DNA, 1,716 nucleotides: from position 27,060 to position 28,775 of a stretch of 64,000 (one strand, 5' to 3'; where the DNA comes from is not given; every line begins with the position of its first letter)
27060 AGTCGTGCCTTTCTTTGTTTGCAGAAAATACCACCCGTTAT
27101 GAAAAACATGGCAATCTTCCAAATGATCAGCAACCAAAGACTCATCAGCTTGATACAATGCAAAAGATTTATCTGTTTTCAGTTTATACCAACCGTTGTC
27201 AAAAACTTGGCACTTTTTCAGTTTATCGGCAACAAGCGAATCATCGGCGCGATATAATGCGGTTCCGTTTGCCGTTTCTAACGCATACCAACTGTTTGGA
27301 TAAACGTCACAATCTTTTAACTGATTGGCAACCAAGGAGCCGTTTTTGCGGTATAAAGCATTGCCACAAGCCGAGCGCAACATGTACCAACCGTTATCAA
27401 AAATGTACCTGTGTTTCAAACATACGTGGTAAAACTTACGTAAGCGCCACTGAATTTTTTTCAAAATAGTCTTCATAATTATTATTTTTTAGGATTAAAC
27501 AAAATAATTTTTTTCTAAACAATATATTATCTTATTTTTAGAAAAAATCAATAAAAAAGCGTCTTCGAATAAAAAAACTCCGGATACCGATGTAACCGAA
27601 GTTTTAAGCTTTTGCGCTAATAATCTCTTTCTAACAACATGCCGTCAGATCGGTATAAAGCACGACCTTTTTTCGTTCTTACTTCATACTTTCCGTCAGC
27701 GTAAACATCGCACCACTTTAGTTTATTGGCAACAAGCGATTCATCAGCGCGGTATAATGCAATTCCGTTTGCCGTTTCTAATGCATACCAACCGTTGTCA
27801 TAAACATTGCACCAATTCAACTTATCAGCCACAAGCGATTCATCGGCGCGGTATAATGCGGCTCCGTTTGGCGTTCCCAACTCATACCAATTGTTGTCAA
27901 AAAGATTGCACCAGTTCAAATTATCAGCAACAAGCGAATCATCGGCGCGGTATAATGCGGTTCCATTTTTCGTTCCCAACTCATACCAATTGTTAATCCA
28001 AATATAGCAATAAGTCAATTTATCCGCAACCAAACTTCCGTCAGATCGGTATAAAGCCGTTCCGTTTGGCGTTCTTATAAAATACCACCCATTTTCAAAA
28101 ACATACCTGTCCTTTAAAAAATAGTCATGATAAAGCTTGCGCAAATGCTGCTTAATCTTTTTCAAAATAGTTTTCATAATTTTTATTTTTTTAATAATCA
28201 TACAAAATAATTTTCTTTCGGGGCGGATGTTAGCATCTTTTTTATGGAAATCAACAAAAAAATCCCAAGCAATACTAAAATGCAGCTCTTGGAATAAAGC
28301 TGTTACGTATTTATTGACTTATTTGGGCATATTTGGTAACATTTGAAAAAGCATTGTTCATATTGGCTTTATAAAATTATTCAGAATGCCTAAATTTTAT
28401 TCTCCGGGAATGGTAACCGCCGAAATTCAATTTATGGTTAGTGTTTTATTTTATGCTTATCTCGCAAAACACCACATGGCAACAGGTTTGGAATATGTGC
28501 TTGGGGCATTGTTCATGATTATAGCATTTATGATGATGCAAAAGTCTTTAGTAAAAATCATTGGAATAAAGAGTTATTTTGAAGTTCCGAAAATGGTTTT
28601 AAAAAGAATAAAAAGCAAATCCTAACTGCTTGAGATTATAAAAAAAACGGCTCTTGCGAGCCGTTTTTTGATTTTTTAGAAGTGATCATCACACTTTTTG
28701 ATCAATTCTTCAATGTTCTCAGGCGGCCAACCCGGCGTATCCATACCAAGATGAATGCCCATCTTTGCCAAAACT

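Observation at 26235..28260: Tandem array of three paralogous NGWY-repeat proteins with conserved leaders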

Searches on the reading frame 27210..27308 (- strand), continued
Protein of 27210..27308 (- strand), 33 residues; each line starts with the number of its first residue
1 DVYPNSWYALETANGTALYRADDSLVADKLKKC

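Call 95: search_protein_families(library=pfam, proteins=[P0045, P0053, P0048, P0058, P0062, P0064, P0069, P0067, P0066, P0060], max_evalue=0.001)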
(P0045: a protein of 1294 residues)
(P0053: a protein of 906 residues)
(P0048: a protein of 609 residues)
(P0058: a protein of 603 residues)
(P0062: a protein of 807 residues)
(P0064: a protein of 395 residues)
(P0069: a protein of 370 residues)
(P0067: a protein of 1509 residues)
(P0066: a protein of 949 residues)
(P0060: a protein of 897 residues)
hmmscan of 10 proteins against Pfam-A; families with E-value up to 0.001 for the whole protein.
P0045 (1294 aa): 13 families
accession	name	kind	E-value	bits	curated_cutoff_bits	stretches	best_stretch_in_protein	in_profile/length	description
PF06458.18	MucBP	-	2.1e-280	906.5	23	14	1107-1169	1-63/63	MucBP domain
PF17965.7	MucBP_2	-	4.8e-26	91.5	23.4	0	210-262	4-62/74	Mucin binding domain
PF18877.6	SSSPR-51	-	4.9e-26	90.7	27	0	210-271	2-48/48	SSSPR-51 domain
PF24050.1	T4_Cef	-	1.1e-18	67.2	27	0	402-438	23-61/67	Phage T4 Cef protein family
PF07523.18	Big_3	-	2.6e-15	56.9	21.2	1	278-332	1-56/68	Bacterial Ig-like domain (group 3)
PF24258.1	DUF7459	-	9.9e-13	48.7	27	0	459-501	29-73/105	Domain of unknown function (DUF7459)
PF23795.1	SH3_YKFC_2nd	-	1.4e-10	41.2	27.4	0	459-481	31-53/57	YKFC SH3b2 domain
PF02369.22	Big_1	-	9.2e-10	38.9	34.9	0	423-445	16-38/93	Bacterial Ig-like domain (group 1)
PF06004.18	DUF903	-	1.1e-09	38.5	27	0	424-439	21-36/49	Bacterial protein of unknown function (DUF903)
PF07143.17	CrtC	-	1.1e-07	33.2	22.5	0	383-479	71-151/168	CrtC N-terminal lipocalin domain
PF18051.6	RPN1_C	-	1.1e-05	25.8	26.1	0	1139-1150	8-19/54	26S proteasome non-ATPase regulatory subunit RPN1 C-terminal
PF16738.10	CBM26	-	1.5e-05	25.5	28.1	0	1159-1191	36-68/70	Starch-binding module 26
PF11714.13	Inhibitor_I53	-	9e-05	23.1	25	0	474-513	28-67/78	Thrombin inhibitor Madanin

P0053 (906 aa): 11 families
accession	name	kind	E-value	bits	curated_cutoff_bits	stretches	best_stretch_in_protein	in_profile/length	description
PF17963.7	Big_9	-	2.2e-64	214.8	23.6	7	435-548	2-87/89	Bacterial Ig domain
PF17803.7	Cadherin_4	-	1.4e-54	183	25.1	7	423-519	1-71/71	Bacterial cadherin-like domain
PF16184.11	Cadherin_3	-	4.9e-30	104.1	25.5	0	637-668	70-101/106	Cadherin-like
PF17892.7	Cadherin_5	-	1.5e-20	73.2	26.5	0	15-64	49-98/98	Cadherin-like domain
PF10287.16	YJL171C_Tos1_C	-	2.6e-12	47.3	27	0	127-186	3-63/228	Cell wall protein YJL171C/Tos1, C-terminal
PF24040.1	DUF7349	-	7.4e-12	45.3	27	0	132-151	6-24/50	Domain of unknown function (DUF7349)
PF19406.5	PKD_5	-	1.4e-06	28.6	25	0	37-69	18-50/88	PKD-like domain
PF22036.2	MoaF_like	-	6.1e-05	23.3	27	0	529-557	23-50/94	MoaF-like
PF14232.11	DUF4334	-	8.1e-05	23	25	0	57-68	16-27/57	Domain of unknown function (DUF4334)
PF06136.19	SOK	-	0.0001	23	24.3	0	600-616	60-75/89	SOSEKI protein DIX-like domain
PF24743.1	DUF7692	-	0.00022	21.8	26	0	389-416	3-30/55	Domain of unknown function (DUF7692)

P0048 (609 aa): 3 families
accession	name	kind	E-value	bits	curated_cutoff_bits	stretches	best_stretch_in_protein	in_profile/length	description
PF13601.12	HTH_34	-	2.8e-07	31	27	0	260-280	52-72/80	Winged helix DNA-binding domain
PF12904.13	Collagen_bind_2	-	5.6e-05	23.3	22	0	65-95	19-48/92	Putative collagen-binding domain of a collagenase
PF14627.12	DUF4453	-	0.00016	22.2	26.1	0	63-127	24-87/109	Domain of unknown function (DUF4453)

P0058 (603 aa): 2 families
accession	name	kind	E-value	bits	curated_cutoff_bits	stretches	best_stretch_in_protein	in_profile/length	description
PF19127.6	Choline_bind_3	-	1.2e-09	38.3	27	0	133-154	2-23/47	Choline-binding repeat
PF18884.5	TSP3_bac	-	1.6e-08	34.7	25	2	568-587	1-20/22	Bacterial TSP3 repeat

P0062 (807 aa): 6 families
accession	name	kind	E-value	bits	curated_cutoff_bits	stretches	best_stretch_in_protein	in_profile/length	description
PF04151.21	PPC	-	3.2e-30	105.2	25.9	2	293-356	4-69/70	Bacterial pre-peptidase C-terminal domain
PF01105.29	EMP24_GP25L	-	3.7e-13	50.4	25.9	0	103-156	40-93/182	emp24/gp25L/p24 family/GOLD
PF25275.1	Golvesin_C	-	1.4e-07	32.1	31.6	0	113-154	33-75/132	Golvesin C-terminal domain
PF23623.1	GBD_IRG7_N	-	1.8e-06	28.5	27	0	744-788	32-79/95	IRG7 N-terminal galactose binding domain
PF06832.18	BiPBP_C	-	7.7e-06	26.2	26.8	0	765-791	56-82/90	Penicillin-Binding Protein C-terminus Family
PF22898.2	NOMO1-like_1st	-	6.8e-05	23.3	27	0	235-258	31-54/85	BOS complex subunit NOMO1-like, first beta sandwich domain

P0064 (395 aa): 3 families
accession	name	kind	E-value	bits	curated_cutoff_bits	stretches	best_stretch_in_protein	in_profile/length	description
PF23444.1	DUF7127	-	4.8e-06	27.2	27.6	0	356-380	28-52/83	Family of unknown function (DUF7127)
PF04151.21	PPC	-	3.9e-05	24.9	25.9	0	94-158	3-59/70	Bacterial pre-peptidase C-terminal domain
PF21182.2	FOG1-like_PR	-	7.5e-05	23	27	0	327-355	63-91/97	Zinc finger protein ZFPM1-like, PR domain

P0069 (370 aa): 7 families
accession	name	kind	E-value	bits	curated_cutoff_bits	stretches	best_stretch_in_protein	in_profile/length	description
PF08239.17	SH3_3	-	4.1e-60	200.2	27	5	90-140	2-52/54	Bacterial SH3 domain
PF06347.19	SH3_4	-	5e-29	100.3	24.1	2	14-63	3-51/56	Bacterial SH3 domain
PF18348.7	SH3_16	-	2.6e-15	56.4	25.8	0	109-138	17-46/49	Bacterial dipeptidyl-peptidase Sh3 domain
PF00018.34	SH3_1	-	7.7e-10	38.7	22.9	0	185-205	18-39/48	SH3 domain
PF14627.12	DUF4453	-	2e-06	28.3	26.1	0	90-132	43-85/109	Domain of unknown function (DUF4453)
PF23795.1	SH3_YKFC_2nd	-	3.9e-06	27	27.4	0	121-139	34-52/57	YKFC SH3b2 domain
PF23614.1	DUF7141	-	2.6e-05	24.3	27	0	111-137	3-29/61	Domain of unknown function (DUF7141)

P0067 (1509 aa): 5 families
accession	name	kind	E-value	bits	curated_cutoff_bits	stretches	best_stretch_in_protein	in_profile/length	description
PF11999.13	Ice_binding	-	4.4e-33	115.1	28.7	1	1298-1492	5-196/208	Ice-binding-like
PF20526.3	DUF6741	-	8.4e-18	65.2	27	0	887-922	20-55/129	Domain of unknown function (DUF6741)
PF23509.1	MSMEG_3727_PQQ-assoc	-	7.4e-09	35.6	27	0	420-461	82-122/152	MSMEG_3727, PQQ-associated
PF21519.2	Tailspike_C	-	0.00024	21.5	27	0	38-73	12-48/72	Tailspike protein, C-terminal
PF20622.4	Big_15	-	0.00037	20.7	27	0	294-324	14-44/82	Bacterial Ig domain (Big_16)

P0066 (949 aa): 6 families
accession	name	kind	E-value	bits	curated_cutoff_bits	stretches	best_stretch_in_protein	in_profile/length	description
PF04151.21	PPC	-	1.9e-30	106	25.9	2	40-103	2-70/70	Bacterial pre-peptidase C-terminal domain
PF23623.1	GBD_IRG7_N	-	3.6e-09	37.1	27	0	168-217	33-82/95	IRG7 N-terminal galactose binding domain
PF00630.25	Filamin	-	2.9e-06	28.5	26.9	0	177-218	44-85/93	Filamin/ABP280 repeat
PF07495.19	Y_Y_Y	-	1.1e-05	25.6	26.6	0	196-224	27-55/65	Y_Y_Y domain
PF00394.28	Cu-oxidase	-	0.00021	21.9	21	0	342-388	33-79/157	Multicopper oxidase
PF23616.1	Ig_GEX2_N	-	0.00033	21.2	27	0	196-222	72-98/105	GEX2 N-terminal Ig-like domain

P0060 (897 aa): 7 families
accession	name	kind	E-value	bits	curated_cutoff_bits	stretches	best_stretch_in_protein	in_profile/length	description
PF13620.12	CarboxypepD_reg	-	2.3e-25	89.2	32.3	2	586-659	10-82/82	Carboxypeptidase regulatory-like domain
PF13715.12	CarbopepD_reg_2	-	7.8e-15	55.1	32.2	2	584-658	8-76/88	CarboxypepD_reg-like domain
PF17210.9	SdrD_B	-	7.3e-10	39.5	29.7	1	573-639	4-71/112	SdrD B-like domain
PF17802.7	SpaA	-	2.3e-05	24.9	23.1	1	583-654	9-83/91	Prealbumin-like fold domain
PF08308.17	PEGA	-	7.9e-05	22.9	20.8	1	621-659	30-68/71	PEGA domain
PF19127.6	Choline_bind_3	-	0.00014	22.1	27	0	404-437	4-38/47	Choline-binding repeat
PF14686.12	fn3_3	-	0.00028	21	24.4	0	603-647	22-68/75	Polysaccharide lyase family 4, domain II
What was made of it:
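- Tried and rejected: Weak long-protein hits of the unit profile turned out to be MucBP, Big_9/cadherin, PPC, SH3_3 and similar families, so they give no coherent remote homologue (call 95).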

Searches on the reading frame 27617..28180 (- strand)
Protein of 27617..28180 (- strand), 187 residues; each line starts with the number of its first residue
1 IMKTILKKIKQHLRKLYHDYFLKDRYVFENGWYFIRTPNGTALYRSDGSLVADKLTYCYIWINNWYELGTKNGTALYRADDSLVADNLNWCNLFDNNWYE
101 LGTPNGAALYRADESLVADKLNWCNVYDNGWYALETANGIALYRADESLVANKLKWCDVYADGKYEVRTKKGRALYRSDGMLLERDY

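Call 3: search_protein_families(library=pfam, proteins=[window:27617-28180:-], max_evalue=1)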
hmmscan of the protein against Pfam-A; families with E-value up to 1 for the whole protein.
window:27617-28180:- (187 aa): 3 families
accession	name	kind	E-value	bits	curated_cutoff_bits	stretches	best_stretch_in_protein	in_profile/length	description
PF10401.14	IRF-3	-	0.017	15.3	27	1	137-177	73-113/180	Interferon-regulatory factor 3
PF10411.14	DsbC_N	-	0.11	12.5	25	0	163-179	33-49/70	Disulfide bond isomerase protein N-terminal domain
PF22632.2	BphC_D1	-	0.2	11.9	27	0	102-114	29-41/51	Dihydroxybiphenyl dioxygenase BphC D1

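Call 4: search_protein_families(library=ncbifam, proteins=[window:27617-28180:-], max_evalue=1)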
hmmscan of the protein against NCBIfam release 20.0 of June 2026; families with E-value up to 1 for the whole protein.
window:27617-28180:- (187 aa): 1 family
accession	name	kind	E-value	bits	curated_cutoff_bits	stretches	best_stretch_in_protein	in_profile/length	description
NF009282.1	PRK12642.1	equivalog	0.089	12.1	242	0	27-49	81-102/239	flagellar basal-body rod protein FlgF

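Call 61: predict_structure(alignment_id=A7)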
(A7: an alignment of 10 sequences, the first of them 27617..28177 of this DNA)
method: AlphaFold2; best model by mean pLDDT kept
length: 186 residues; sequences in the alignment: 10
mean_pLDDT: 93.0   pTM: 0.79
mean pLDDT of the five models: 93.0, 92.6, 92.3, 91.9, 91.5
residues with pLDDT >= 90: 157; 70-90: 20; 50-70: 9; < 50: 0
segments of 3 or more residues with pLDDT < 50: none
pLDDT, mean of each block of 10 residues (from residue 1): 79 68 85 92 96 96 95 96 97 96 96 97 96 97 97 97 96 97 92
secondary structure, 60 per line:
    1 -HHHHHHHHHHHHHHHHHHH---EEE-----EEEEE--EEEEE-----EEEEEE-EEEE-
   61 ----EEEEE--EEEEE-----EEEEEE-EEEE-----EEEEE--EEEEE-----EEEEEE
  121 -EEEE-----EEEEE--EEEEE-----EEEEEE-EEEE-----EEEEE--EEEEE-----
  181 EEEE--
elements in order: H2-20 E24-26 E32-36 E39-43 E49-54 E56-59 E65-69 E72-76 E82-87 E89-92 E98-102 E105-109 E115-120 E122-125 E131-135 E138-142 E148-153 E155-158 E164-168 E171-175 E181-184

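Call 63: fold_search(model_id=the predicted structure, library=pdb)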
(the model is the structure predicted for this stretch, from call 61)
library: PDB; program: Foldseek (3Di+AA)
matches with E <= 10: 1167; with E <= 0.001: 81
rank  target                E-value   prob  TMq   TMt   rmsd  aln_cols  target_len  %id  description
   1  4bxr_A                3.1e-06  1.00  0.20  0.20  16.6       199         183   14  Structure of the wild-type TCP10 domain of Danio rerio CPAP in complex with a peptide of Danio rerio STIL (released 2013-09-25)
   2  7qrv_A                5.2e-06  1.00  0.35  0.26   9.5       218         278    8  Crystal structure of NHL domain of TRIM2 (full C-terminal) (released 2022-05-04)
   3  4bxq                  1.9e-05  1.00  0.22  0.24  13.9       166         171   14  Structure of the E1021V mutant of the TCP10 domain of Danio rerio CPAP (released 2013-09-25)
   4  7qrv_B                2.0e-05  1.00  0.35  0.27   9.4       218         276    8  Crystal structure of NHL domain of TRIM2 (full C-terminal) (released 2022-05-04)
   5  4bxp                  2.0e-05  1.00  0.23  0.24  13.9       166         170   14  Structure of the wild-type TCP10 domain of Danio rerio CPAP (released 2013-09-25)
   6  9jur                  2.4e-05  1.00  0.35  0.27   9.3       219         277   10  Crystal Structure of NHL domain of human E3 ubiquitin-protein ligase TRIM71 (released 2025-04-30)
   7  6fpt_B                3.2e-05  1.00  0.35  0.21   9.4       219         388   10  Crystal structure of Danio rerio Lin41 filamin-NHL domains (released 2018-05-09)
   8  4zlr_A                3.7e-05  1.00  0.34  0.27   9.1       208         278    7  Structure of the Brat-NHL domain bound to consensus RNA motif (released 2015-11-11)
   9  5fsc_B                4.2e-05  1.00  0.39  0.35   8.4       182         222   11  Structure of tectonin 2 from Laccaria bicolor in complex with allyl- alpha_4-methyl-mannoside (released 2017-03-29)
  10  7qrv_D                4.4e-05  1.00  0.35  0.26   9.5       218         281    8  Crystal structure of NHL domain of TRIM2 (full C-terminal) (released 2022-05-04)
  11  4lzf_A                7.1e-05  1.00  0.20  0.22  14.6       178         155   15  A novel domain in the microcephaly protein CPAP suggests a role in centriole architecture (released 2013-09-11)
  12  5fsb_A                8.8e-05  1.00  0.39  0.34   8.7       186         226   10  Structure of tectonin 2 from laccaria bicolor in complex with 2-o-methyl-methyl-seleno-beta-l-fucopyranoside (released 2017-03-29)
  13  5fsb_B                1.1e-04  1.00  0.39  0.35   8.4       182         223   11  Structure of tectonin 2 from laccaria bicolor in complex with 2-o-methyl-methyl-seleno-beta-l-fucopyranoside (released 2017-03-29)
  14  3ott_A                1.2e-04  1.00  0.39  0.15   7.7       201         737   15  Crystal Structure of the extracellular domain of the putative one component system BT4673 from B. thetaiotaomicron (released 2011-08-10)
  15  3ott_B                1.2e-04  1.00  0.38  0.14   7.9       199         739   14  Crystal Structure of the extracellular domain of the putative one component system BT4673 from B. thetaiotaomicron (released 2011-08-10)
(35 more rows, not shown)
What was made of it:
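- On Tectonin / TECPR lectins: 5fsc/5fsb give TMq 0.39 and rmsd 8.4 A (call 63).
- Closest known: CPAP/TCP10 G-box. Same: An uninterrupted run of short hairpin-connected strands; best Foldseek E-value for the 5-unit model (call 63).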

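Call 73: search_protein_families(library=phrogs, proteins=[window:27617-28177:-], max_evalue=0.1)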
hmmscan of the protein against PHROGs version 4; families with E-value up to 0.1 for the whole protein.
window:27617-28177:- (186 aa): 3 families
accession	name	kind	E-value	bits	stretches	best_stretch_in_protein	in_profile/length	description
phrog_23963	-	unknown function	1.2e-12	48.8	1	95-124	30-59/64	-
phrog_7420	-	unknown function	0.0013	20.3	0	94-117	54-77/92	-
phrog_4344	-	unknown function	0.032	15.2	0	65-97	41-73/74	-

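Call 74: search_protein_families(library=padloc, proteins=[window:27617-28177:-], max_evalue=0.1)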
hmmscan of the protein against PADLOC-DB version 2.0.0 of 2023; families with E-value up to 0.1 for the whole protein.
window:27617-28177:- (186 aa): 0 families

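Call 75: search_dna_similar(query=window:27617-28177:-, collection=phages, mode=protein, max_evalue=1, max_rows=15)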
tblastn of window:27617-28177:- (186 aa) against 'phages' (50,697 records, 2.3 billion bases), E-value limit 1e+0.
Records with a match: 1; places in all: 1; records where one place covers at least 80% of the query: 0.
Best place of each record, by identity: <60% 1.
By first word of the organism name: Pseudomonas 1.
By host as written in the record: Pseudomonas aeruginosa 1.
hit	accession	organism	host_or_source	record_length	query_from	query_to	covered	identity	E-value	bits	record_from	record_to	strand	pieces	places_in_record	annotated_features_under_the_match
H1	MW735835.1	Pseudomonas phage pPa_SNUABM_DT01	Pseudomonas aeruginosa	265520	18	148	70%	24.4%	5e-1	37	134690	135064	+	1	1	hypothetical protein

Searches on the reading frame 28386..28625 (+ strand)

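Call 3: search_protein_families(library=pfam, proteins=[window:28386-28625:+], max_evalue=1)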
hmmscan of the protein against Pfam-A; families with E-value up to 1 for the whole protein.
window:28386-28625:+ (79 aa): 0 families

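Call 4: search_protein_families(library=ncbifam, proteins=[window:28386-28625:+], max_evalue=1)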
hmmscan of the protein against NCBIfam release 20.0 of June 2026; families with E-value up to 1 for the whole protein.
window:28386-28625:+ (79 aa): 0 families

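Call 73: search_protein_families(library=phrogs, proteins=[window:28386-28625:+], max_evalue=0.1)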
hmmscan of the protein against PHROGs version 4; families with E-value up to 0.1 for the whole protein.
window:28386-28625:+ (79 aa): 1 family
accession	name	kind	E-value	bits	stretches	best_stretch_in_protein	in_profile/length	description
phrog_16935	-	unknown function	0.027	15.6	1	53-78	23-48/55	-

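Call 74: search_protein_families(library=padloc, proteins=[window:28386-28625:+], max_evalue=0.1)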
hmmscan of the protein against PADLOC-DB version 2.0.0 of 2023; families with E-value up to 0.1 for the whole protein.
window:28386-28625:+ (79 aa): 1 family
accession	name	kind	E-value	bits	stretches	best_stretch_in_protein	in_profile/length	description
PDLC00669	Effector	-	0.019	12.5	1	3-70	7-69/206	2TM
